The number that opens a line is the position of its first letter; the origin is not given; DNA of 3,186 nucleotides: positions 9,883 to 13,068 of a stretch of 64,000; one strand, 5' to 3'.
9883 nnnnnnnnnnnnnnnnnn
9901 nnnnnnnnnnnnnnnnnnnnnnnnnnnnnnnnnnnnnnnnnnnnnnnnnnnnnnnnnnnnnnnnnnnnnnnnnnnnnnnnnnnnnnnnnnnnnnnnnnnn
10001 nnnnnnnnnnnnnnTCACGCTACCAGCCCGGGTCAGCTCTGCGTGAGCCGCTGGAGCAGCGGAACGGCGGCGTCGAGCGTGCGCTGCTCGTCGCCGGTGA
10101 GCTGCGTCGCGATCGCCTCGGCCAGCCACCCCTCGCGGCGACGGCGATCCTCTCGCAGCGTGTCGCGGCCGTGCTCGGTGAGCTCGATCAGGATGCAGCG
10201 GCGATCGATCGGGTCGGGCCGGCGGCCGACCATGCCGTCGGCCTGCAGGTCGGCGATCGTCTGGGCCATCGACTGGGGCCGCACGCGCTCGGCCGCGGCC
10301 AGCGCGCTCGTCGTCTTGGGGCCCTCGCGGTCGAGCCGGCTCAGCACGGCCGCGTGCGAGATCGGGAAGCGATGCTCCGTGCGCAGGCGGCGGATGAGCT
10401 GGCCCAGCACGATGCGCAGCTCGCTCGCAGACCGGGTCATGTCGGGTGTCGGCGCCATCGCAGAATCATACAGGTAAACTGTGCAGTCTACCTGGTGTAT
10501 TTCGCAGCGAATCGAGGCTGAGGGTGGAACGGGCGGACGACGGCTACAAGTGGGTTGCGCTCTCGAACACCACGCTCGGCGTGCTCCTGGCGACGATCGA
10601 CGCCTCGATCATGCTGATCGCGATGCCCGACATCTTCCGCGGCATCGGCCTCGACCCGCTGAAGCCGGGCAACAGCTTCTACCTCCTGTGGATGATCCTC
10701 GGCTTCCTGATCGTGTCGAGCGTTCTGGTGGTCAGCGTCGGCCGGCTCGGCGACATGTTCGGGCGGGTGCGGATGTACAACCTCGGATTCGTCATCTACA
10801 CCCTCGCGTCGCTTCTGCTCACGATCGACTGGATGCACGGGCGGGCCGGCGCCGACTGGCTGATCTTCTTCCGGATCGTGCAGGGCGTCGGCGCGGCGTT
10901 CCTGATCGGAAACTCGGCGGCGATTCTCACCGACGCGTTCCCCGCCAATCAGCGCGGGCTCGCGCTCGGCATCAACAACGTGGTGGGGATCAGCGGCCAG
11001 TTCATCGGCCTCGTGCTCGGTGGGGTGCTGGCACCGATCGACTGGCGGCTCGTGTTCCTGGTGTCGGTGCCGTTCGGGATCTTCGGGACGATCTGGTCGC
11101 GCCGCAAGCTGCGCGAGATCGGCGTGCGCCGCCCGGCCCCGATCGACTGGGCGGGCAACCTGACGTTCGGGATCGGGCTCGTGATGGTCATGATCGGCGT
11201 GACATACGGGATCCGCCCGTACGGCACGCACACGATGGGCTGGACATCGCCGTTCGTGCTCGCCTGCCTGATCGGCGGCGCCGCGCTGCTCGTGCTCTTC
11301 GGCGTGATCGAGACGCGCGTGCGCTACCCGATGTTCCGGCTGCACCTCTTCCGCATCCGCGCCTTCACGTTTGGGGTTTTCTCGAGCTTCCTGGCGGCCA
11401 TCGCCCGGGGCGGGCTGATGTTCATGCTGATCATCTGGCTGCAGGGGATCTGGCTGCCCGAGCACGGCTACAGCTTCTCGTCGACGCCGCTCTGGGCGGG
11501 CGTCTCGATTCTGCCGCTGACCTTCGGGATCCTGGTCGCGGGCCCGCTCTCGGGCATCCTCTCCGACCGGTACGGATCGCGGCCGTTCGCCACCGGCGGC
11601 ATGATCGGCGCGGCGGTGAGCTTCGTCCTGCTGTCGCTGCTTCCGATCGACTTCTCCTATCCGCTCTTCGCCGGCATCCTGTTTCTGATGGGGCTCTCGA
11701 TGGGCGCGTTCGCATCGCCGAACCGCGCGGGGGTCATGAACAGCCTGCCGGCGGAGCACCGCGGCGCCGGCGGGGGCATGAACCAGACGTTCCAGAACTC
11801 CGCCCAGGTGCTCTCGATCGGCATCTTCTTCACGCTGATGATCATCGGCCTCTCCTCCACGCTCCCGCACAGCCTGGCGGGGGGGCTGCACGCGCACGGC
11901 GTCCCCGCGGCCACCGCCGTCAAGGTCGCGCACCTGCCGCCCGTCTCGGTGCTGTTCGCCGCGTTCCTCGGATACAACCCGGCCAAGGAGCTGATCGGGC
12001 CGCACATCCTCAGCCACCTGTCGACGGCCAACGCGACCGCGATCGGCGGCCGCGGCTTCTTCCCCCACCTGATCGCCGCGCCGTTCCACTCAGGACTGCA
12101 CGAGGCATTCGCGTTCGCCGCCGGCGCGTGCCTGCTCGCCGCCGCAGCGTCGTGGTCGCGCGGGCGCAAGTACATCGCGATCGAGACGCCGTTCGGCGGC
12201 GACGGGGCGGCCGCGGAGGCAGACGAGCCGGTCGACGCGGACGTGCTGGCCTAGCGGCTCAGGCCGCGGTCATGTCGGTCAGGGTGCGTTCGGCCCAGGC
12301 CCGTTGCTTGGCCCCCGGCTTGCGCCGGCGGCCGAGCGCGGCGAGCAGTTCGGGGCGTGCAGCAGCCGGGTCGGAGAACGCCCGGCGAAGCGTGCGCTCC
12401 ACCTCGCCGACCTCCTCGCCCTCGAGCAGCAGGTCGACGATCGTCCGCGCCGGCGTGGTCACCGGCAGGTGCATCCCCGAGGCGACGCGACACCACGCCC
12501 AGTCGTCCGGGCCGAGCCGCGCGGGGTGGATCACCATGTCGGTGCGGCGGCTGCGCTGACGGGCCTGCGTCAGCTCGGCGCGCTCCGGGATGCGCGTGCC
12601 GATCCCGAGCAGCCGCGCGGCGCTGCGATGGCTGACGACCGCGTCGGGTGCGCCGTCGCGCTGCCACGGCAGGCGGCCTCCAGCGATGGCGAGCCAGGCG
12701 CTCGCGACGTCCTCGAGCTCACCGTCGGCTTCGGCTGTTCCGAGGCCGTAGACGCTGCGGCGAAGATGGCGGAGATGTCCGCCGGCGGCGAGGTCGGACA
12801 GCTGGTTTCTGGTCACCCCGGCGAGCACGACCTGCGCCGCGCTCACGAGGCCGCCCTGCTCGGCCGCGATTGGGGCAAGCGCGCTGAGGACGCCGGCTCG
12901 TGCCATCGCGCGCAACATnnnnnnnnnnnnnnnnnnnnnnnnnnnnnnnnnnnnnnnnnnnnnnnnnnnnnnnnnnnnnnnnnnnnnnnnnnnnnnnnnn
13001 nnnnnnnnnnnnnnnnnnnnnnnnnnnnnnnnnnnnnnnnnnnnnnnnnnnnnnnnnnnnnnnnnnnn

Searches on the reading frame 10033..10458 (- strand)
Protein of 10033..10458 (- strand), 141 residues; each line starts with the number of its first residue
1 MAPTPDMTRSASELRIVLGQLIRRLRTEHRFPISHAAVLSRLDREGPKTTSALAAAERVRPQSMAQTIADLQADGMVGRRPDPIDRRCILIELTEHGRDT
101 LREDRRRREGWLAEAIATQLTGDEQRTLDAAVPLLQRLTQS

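Call 56: find_encoding_contigs(protein=window:10033-10458:-, flank=10000, max_places=10)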
Protein window:10033-10458:- (141 aa): 7 contigs read that carry it; 6 places shown.
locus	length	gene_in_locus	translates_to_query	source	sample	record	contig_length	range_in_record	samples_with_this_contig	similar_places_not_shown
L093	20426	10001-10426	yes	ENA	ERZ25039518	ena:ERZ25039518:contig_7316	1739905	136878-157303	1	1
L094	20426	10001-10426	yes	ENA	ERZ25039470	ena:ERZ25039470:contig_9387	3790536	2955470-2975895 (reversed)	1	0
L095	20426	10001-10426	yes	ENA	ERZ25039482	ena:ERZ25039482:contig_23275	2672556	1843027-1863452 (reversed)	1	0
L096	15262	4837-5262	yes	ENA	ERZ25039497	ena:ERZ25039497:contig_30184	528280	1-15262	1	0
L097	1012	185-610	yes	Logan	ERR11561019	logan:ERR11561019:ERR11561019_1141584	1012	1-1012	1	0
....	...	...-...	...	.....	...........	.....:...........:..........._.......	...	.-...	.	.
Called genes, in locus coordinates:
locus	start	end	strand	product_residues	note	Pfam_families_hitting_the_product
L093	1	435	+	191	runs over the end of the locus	PF01965:DJ-1_PfpI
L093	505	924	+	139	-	PF07332:Phage_holin_3_6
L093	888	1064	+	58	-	PF12277:DUF3618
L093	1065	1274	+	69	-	-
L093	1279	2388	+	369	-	PF03631:Virul_fac_BrkB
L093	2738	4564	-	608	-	-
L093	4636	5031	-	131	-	PF09586:YfhO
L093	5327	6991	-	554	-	PF00535:Glycos_transf_2, PF13489:Methyltransf_23, PF08241:Methyltransf_11 (weak), PF08242:Methyltransf_12 (weak), PF13649:Methyltransf_25 (faint)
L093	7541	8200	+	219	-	PF13338:AbiEi_4 (weak)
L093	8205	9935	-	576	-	PF07690:MFS_1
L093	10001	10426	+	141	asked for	PF01047:MarR, PF12802:MarR_2 (weak)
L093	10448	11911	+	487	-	PF01425:Amidase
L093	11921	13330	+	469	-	PF01134:GIDA (faint), PF01262:AlaDh_PNT_C (faint), PF01266:DAO (faint), PF07992:Pyr_redox_2, PF12831:FAD_oxidored, PF13738:Pyr_redox_3 (weak), PF00070:Pyr_redox, PF02852:Pyr_redox_dim, +4 more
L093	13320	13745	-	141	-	PF04075:F420H2_quin_red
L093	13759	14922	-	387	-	PF00999:Na_H_Exchanger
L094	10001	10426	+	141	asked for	PF01047:MarR, PF12802:MarR_2 (weak)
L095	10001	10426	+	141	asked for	PF01047:MarR, PF12802:MarR_2 (weak)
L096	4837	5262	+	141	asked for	PF01047:MarR, PF12802:MarR_2 (weak)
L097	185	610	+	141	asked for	PF01047:MarR, PF12802:MarR_2 (weak)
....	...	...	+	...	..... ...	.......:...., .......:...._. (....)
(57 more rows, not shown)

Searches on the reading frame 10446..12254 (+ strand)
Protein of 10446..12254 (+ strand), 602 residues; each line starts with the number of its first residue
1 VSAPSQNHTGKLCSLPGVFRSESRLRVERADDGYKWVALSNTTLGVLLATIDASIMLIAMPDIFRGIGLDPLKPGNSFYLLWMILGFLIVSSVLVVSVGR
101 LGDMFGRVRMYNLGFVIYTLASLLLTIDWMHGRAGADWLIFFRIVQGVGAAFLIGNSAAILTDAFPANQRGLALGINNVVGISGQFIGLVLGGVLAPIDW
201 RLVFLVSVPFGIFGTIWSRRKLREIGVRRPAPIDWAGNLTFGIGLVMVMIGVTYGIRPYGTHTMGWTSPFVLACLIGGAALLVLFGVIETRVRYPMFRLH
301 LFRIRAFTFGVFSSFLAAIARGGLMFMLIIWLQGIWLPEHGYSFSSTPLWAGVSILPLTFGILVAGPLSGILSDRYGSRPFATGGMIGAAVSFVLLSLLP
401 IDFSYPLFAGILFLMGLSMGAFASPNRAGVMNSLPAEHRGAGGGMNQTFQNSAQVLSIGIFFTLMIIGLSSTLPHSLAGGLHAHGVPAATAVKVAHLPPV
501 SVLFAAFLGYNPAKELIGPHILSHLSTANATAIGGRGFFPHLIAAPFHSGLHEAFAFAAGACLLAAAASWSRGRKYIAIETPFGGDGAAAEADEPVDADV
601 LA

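Call 12: search_protein_families(library=pfam, proteins=[window:10446-12254:+], max_evalue=0.01)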
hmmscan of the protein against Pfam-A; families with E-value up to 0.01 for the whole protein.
window:10446-12254:+ (602 aa): 2 families
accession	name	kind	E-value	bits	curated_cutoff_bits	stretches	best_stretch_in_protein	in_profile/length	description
PF07690.21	MFS_1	-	1.4e-34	120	33.4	2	43-218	2-171/347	Major Facilitator Superfamily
PF00083.30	Sugar_tr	-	0.00018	20.9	22.3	1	79-217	47-187/452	Sugar (and other) transporter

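Call 17: find_related_loci(query=window:10446-12254:+, collection=genome_contigs, flank=10000)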
Query window:10446-12254:+ (602 aa) in genome_contigs; peptide patterns used: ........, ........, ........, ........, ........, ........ (x = any residue, [..] = any of these).
600 stretches matched a pattern (row limit reached: there are more); 565 encode a relative of the query (tblastn E <= 1e-3); the best 80 are kept; 80 distinct loci.
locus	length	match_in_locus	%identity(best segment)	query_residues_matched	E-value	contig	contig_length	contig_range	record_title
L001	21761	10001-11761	77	4-599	0e+0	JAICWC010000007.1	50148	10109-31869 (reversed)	MAG: Thermoleophilia bacterium isolate LS_FP_2_bin.25 k141_1507008_length_50148_cov_30.0419, whole genome shotgun sequen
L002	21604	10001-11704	78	9-588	0e+0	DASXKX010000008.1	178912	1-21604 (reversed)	MAG TPA_asm: Gaiellaceae bacterium isolate SMAG_U5287 k141_2772410, whole genome shotgun sequence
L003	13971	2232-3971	76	20-597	0e+0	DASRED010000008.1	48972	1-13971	MAG TPA_asm: Gaiellaceae bacterium isolate SMAG_U9997 k141_1668964, whole genome shotgun sequence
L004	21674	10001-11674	77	24-581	0e+0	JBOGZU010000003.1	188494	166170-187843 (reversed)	MAG: Gaiellaceae bacterium isolate SE1509_maxbin2.bin.12 NODE_3_length_188494_cov_3.023125, whole genome shotgun sequenc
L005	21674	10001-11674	79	23-580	0e+0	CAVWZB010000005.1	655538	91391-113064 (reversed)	MAG: uncultured Actinomycetes bacterium isolate MFD04967.bin.2.153 genome assembly, contig: contig_22780, whole genome s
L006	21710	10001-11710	79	24-601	0e+0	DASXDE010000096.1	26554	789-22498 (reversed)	MAG TPA_asm: Gaiellaceae bacterium isolate SMAG_U5078 k141_2527042, whole genome shotgun sequence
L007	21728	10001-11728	77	2-578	0e+0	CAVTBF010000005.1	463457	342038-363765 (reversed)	MAG: uncultured Actinomycetes bacterium isolate MFD02416.bin.1.129 genome assembly, contig: contig_64257, whole genome s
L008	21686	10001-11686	78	9-580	0e+0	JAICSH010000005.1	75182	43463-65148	MAG: Thermoleophilia bacterium isolate GZL_HYHR_2_bin.44 k141_2418788_length_75182_cov_23.1998, whole genome shotgun seq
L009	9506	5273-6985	74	7-575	0e+0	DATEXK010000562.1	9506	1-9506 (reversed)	MAG TPA_asm: Gaiellaceae bacterium isolate SMAG_U8417 k141_141784, whole genome shotgun sequence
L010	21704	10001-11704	75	22-602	0e+0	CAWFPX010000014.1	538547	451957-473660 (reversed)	MAG: uncultured Thermoleophilia bacterium isolate MFD05841.bin.2.28 genome assembly, contig: contig_74459, whole genome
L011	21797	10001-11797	76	6-596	0e+0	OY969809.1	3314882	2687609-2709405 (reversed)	MAG: uncultured Actinomycetota bacterium isolate MFD05502.bin.1.34 genome assembly, chromosome: 1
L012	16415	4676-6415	77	1-580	0e+0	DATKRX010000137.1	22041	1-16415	MAG TPA_asm: Gaiellaceae bacterium isolate SMAG_U14039 k141_1452698, whole genome shotgun sequence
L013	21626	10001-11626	78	34-575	0e+0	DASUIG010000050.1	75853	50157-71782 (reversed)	MAG TPA_asm: Gaiellaceae bacterium isolate SMAG_U1454 k141_1665089, whole genome shotgun sequence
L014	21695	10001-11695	78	23-582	0e+0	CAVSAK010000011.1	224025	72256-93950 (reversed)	MAG: uncultured Actinomycetes bacterium isolate MFD05841.bin.2.164 genome assembly, contig: contig_4053, whole genome sh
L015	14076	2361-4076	75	7-575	0e+0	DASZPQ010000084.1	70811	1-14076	MAG TPA_asm: Gaiellaceae bacterium isolate SMAG_U5975 k141_591734, whole genome shotgun sequence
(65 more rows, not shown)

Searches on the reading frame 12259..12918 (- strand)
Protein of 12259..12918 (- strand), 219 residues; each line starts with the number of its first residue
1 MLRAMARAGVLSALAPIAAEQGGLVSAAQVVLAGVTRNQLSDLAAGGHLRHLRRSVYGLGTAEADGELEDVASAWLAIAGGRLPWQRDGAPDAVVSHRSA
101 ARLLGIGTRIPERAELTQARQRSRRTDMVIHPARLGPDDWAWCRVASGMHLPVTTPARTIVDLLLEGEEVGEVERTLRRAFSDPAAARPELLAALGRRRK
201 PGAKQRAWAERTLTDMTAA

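Call 12: search_protein_families(library=pfam, proteins=[window:12259-12918:-], max_evalue=0.01)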
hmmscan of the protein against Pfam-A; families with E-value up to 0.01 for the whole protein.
window:12259-12918:- (219 aa): 1 family
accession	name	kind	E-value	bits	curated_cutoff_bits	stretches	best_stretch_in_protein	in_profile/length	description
PF13338.12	AbiEi_4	-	1.7e-05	25.3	25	1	14-59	3-48/49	Transcriptional regulator, AbiEi antitoxin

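Call 53: search_protein_families(library=ncbifam, proteins=[window:12259-12918:-], max_evalue=0.1)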
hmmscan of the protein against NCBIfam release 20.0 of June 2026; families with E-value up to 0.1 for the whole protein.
window:12259-12918:- (219 aa): 0 families

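Call 54: find_encoding_contigs(protein=window:12259-12918:-, flank=10000, max_places=10)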
Protein window:12259-12918:- (219 aa): no gene with exactly this product is on record in the collection.
